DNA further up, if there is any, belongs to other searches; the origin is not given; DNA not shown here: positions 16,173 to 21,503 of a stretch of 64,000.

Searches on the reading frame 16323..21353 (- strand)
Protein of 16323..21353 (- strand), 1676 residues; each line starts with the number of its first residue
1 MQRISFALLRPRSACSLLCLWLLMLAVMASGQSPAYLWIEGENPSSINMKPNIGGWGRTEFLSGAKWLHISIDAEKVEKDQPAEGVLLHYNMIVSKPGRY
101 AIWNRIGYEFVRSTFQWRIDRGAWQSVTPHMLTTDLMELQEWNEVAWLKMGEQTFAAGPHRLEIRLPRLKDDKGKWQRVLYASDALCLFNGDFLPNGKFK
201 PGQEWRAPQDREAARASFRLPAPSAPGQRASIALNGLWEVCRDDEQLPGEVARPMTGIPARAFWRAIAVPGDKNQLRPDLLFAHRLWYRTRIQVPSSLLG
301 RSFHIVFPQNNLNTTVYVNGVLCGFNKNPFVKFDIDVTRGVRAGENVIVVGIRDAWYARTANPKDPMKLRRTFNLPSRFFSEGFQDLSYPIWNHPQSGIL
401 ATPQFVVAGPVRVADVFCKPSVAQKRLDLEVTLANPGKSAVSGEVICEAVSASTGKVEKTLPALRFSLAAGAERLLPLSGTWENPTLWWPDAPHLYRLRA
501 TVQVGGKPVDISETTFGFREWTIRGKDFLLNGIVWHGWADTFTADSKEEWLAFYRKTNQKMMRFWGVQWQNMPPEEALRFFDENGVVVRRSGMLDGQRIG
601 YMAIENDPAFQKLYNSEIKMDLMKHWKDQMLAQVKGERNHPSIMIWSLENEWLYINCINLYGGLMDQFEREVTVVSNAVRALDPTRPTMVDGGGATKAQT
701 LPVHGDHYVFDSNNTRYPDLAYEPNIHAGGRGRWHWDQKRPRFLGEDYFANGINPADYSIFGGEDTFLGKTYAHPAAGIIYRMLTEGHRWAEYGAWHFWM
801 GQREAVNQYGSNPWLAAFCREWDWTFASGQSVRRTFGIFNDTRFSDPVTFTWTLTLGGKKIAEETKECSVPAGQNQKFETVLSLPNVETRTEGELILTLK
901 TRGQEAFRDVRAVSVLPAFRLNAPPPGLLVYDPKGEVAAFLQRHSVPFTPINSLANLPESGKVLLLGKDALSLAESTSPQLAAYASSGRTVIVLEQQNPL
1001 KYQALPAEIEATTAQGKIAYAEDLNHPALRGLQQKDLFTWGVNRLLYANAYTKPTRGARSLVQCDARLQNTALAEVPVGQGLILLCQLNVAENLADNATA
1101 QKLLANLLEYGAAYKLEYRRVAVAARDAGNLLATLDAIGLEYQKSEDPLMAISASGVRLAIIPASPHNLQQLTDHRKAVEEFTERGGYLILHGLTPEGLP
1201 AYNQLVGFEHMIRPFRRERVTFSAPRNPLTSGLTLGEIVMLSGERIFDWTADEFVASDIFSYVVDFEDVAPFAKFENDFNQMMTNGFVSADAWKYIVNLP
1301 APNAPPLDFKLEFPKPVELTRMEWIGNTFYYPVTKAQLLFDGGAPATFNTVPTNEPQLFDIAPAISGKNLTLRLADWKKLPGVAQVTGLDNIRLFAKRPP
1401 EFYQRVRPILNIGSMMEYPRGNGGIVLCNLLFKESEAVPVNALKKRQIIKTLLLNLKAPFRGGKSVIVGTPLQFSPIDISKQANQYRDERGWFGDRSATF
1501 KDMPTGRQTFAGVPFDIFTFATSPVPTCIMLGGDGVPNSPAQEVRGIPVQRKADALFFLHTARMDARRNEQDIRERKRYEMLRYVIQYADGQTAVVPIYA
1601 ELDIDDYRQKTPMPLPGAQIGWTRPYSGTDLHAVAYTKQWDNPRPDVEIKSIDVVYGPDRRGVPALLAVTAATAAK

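Call 9: search_protein_families(library=pfam, proteins=[window:16323-21353:-], max_evalue=0.001)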
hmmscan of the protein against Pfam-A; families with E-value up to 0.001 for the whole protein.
window:16323-21353:- (1676 aa): 4 families
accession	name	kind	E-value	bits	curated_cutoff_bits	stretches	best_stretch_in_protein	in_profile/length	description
PF00703.27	Glyco_hydro_2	-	2e-14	54.7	23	1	411-519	1-109/109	Glycosyl hydrolases family 2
PF02836.23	Glyco_hydro_2_C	-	1.8e-08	34.4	21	1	575-697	62-168/302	Glycosyl hydrolases family 2, TIM barrel domain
PF02837.24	Glyco_hydro_2_N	-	2.2e-08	34.6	28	1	285-352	66-133/169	Glycosyl hydrolases family 2, sugar binding domain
PF22666.2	Glyco_hydro_2_N2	-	7.7e-08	33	27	1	280-361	44-126/167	Glycosyl hydrolase 2 galactose-binding domain-like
